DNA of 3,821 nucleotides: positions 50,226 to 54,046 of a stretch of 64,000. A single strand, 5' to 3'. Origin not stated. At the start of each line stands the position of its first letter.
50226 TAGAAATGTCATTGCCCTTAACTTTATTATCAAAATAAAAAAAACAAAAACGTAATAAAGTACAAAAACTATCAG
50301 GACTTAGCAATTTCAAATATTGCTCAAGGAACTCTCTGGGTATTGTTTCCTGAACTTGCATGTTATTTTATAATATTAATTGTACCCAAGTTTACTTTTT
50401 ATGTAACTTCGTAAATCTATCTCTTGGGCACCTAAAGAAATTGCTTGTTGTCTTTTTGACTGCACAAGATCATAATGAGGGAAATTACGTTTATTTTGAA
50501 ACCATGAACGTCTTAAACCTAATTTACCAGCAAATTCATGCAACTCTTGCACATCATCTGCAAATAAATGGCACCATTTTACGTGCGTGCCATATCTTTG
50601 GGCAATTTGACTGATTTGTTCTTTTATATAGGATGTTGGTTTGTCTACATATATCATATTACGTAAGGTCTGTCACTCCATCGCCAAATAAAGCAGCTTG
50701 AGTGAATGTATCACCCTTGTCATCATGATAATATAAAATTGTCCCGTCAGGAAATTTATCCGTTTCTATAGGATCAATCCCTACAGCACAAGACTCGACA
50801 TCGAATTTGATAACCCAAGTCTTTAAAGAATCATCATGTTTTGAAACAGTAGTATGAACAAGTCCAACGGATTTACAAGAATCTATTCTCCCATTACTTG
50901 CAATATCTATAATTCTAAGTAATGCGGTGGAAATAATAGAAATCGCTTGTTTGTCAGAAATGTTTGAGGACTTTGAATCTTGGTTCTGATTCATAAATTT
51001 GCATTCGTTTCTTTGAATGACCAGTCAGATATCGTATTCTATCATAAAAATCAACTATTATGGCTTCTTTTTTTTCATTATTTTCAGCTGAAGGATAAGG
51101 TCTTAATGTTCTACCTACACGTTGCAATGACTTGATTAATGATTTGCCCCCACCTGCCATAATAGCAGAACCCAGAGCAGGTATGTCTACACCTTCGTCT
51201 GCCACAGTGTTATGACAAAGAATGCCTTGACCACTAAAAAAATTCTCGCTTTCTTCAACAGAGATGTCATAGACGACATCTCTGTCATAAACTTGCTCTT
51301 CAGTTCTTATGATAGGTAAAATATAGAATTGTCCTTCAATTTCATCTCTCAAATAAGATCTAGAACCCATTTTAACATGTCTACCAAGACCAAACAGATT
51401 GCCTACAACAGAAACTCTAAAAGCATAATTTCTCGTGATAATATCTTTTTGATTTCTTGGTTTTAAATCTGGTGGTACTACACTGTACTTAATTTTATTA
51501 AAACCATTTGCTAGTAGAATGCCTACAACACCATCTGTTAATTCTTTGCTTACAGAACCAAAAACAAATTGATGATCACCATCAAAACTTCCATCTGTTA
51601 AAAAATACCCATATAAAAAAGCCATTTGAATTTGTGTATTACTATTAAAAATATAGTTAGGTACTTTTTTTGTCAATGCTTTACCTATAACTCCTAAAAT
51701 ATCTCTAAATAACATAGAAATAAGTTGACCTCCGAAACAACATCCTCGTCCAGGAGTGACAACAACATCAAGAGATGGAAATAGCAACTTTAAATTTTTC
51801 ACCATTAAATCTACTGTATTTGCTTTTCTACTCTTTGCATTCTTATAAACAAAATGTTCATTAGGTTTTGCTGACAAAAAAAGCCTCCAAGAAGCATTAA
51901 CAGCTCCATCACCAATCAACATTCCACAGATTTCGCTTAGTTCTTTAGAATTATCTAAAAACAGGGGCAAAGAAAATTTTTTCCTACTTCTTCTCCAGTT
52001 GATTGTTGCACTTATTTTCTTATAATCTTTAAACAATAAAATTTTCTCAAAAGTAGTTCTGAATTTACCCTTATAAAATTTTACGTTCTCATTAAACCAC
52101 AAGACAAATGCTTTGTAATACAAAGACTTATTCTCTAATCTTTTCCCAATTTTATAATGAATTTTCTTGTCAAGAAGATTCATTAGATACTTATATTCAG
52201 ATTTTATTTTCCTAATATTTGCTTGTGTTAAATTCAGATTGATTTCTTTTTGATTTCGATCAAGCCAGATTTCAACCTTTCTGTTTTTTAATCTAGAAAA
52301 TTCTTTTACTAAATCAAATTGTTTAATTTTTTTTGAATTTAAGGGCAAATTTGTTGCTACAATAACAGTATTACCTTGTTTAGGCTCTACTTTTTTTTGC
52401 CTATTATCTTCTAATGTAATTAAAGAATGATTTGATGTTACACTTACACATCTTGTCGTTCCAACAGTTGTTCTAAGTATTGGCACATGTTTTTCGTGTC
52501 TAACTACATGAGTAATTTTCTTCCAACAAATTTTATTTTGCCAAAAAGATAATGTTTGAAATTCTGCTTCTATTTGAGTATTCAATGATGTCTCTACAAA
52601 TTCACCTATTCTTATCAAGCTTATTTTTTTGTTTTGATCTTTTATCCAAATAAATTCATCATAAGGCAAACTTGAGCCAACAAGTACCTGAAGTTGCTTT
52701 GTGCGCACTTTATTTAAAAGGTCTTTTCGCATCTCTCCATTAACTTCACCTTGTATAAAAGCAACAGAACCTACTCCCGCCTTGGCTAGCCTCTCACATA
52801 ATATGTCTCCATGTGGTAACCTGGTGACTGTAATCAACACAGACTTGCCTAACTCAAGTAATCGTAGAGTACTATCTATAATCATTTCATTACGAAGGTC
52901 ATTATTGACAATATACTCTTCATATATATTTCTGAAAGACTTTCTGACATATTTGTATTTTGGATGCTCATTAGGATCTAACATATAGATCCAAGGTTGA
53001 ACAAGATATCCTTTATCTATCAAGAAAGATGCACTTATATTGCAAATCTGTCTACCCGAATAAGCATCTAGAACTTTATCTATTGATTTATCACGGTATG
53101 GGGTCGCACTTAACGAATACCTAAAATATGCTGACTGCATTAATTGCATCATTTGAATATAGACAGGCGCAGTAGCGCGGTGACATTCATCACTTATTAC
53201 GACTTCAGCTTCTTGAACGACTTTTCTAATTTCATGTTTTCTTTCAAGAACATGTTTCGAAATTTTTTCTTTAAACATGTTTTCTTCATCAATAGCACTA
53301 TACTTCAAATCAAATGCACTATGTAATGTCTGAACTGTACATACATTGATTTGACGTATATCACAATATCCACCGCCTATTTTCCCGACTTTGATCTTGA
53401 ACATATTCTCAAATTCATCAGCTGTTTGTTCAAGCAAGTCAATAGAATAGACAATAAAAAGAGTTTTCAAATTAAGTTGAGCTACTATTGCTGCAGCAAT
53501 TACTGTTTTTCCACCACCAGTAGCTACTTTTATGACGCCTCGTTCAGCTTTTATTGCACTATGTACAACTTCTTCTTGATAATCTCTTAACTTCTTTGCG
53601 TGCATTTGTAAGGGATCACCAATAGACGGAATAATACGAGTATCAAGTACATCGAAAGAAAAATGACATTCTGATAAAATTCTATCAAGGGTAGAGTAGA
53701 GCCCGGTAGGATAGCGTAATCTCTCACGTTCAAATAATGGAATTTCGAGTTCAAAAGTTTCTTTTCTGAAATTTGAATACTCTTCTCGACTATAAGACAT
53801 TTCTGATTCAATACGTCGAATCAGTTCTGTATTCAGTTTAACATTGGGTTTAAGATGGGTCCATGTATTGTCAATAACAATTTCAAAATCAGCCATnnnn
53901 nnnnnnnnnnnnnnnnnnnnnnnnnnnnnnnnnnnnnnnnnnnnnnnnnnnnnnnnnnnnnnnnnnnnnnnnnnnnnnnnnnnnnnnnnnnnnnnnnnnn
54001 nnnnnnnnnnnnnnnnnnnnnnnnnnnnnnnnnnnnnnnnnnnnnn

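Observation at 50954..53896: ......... intein splitting helicase motif V of a UvsW-like helicase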

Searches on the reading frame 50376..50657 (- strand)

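Call 51: search_protein_families(library=pfam, proteins=[window:50376-50657:-], max_evalue=0.001)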
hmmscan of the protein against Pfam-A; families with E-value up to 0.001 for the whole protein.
window:50376-50657:- (93 aa): 1 family
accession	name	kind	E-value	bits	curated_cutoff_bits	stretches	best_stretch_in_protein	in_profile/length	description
PF13223.11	DUF4031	-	4.5e-20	72.1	25.6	1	24-86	11-70/76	Protein of unknown function (DUF4031)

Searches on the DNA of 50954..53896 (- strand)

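Call 5: search_dna_similar(query=window:50954-53896:-, collection=phages, mode=near, max_rows=20)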
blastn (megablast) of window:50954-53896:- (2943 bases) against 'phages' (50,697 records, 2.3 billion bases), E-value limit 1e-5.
No match.
